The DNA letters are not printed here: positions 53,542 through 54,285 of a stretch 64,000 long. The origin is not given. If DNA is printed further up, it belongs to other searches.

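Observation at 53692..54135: DGR target is a small (147 aa) DUF1566 protein with no signal peptide, sitting among glycosyltransferase and radical SAM genes rather than tail genes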

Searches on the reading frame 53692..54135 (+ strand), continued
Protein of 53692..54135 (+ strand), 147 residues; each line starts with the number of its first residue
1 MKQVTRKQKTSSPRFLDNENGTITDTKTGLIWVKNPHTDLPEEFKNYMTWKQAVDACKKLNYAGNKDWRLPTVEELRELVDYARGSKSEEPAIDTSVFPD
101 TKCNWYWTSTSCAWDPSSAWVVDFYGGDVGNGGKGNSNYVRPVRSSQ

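Call 96: search_protein_families(library=pfam, proteins=[L027:1251-2744:+, L057:7976-10375:+, L053:5396-7402:+, L075:9596-10369:+, L037:3040-3909:+, L048:93-3590:+, L071:9602-10396:+, L077:9572-10411:+, L065:8306-10462:+], max_evalue=0.001)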
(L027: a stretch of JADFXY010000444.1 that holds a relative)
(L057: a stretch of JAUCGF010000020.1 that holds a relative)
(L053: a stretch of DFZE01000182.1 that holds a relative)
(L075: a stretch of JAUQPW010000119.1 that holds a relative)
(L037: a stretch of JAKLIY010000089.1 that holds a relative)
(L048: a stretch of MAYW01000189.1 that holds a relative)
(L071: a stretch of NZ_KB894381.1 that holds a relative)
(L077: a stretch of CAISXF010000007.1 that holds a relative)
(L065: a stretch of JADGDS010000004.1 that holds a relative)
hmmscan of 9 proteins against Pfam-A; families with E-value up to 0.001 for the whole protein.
L027:1251-2744:+ (498 aa): 3 families
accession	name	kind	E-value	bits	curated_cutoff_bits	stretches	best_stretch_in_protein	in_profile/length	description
PF07603.17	Lcl_C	-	8.9e-46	155.4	34.9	2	222-343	1-117/117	Lcl C-terminal domain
PF13676.11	TIR_2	-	1.2e-19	71.5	28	1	30-154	1-121/122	TIR domain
PF01582.25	TIR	-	0.00049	20.4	21.3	1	27-128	1-103/179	TIR domain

L057:7976-10375:+ (800 aa): 2 families
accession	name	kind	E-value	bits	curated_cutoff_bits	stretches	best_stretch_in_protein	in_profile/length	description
PF07603.17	Lcl_C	-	3.4e-52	176.1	34.9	2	682-797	1-117/117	Lcl C-terminal domain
PF00069.31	Pkinase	-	1.1e-12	48.3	31.7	1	137-253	102-213/263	Protein kinase domain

L053:5396-7402:+ (669 aa): 2 families
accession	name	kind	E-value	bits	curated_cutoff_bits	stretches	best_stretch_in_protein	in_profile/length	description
PF00656.27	Peptidase_C14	-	2e-47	162.3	21.4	1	33-260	1-233/233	Caspase domain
PF07603.17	Lcl_C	-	4.4e-47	159.6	34.9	2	538-666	2-117/117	Lcl C-terminal domain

L075:9596-10369:+ (258 aa): 2 families
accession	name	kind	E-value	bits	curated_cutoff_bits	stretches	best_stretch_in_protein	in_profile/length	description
PF07603.17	Lcl_C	-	2.7e-27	95.8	34.9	1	143-256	2-117/117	Lcl C-terminal domain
PF00226.36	DnaJ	-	4.6e-13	49.5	27.8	1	12-66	2-52/63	DnaJ domain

L037:3040-3909:+ (290 aa): 1 family
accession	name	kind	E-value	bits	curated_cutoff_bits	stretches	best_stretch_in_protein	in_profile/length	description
PF07603.17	Lcl_C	-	3.4e-29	101.9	34.9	1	142-287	1-117/117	Lcl C-terminal domain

L048:93-3590:+ (1166 aa): 3 families
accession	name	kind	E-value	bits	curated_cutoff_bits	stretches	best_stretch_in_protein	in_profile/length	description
PF07603.17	Lcl_C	-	7.8e-26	91.1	34.9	1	1038-1158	1-117/117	Lcl C-terminal domain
PF00656.27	Peptidase_C14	-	1.1e-10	42.1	21.4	1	27-236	1-195/233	Caspase domain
PF17753.7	Ig_mannosidase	-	0.00028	20.9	22.6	0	299-333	7-37/81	Ig-fold domain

L071:9602-10396:+ (265 aa): 1 family
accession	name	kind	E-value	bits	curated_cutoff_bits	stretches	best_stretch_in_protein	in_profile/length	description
PF07603.17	Lcl_C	-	2.8e-23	82.9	34.9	1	137-263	2-117/117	Lcl C-terminal domain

L077:9572-10411:+ (280 aa): 1 family
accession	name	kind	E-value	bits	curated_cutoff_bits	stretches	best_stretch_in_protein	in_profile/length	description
PF07603.17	Lcl_C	-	5.3e-30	104.5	34.9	1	151-279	1-117/117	Lcl C-terminal domain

L065:8306-10462:+ (719 aa): 6 families
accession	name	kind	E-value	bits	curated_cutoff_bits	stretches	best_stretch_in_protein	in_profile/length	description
PF00069.31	Pkinase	-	3.9e-26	92.4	31.7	1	288-546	3-242/263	Protein kinase domain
PF07603.17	Lcl_C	-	6.6e-21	75.2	34.9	1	585-716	1-117/117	Lcl C-terminal domain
PF07714.23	PK_Tyr_Ser-Thr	-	1.4e-14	54.5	23.1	1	289-513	4-208/258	Protein tyrosine and serine/threonine kinase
PF06293.20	Kdo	-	2.3e-08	34.2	21.3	1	346-440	75-170/207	Lipopolysaccharide kinase (Kdo/WaaP) family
PF13424.12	TPR_12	-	0.00019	22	30.1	0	185-234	24-74/77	Tetratricopeptide repeat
PF13181.12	TPR_8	-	0.00037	20.9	25.7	0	207-237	3-33/34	Tetratricopeptide repeat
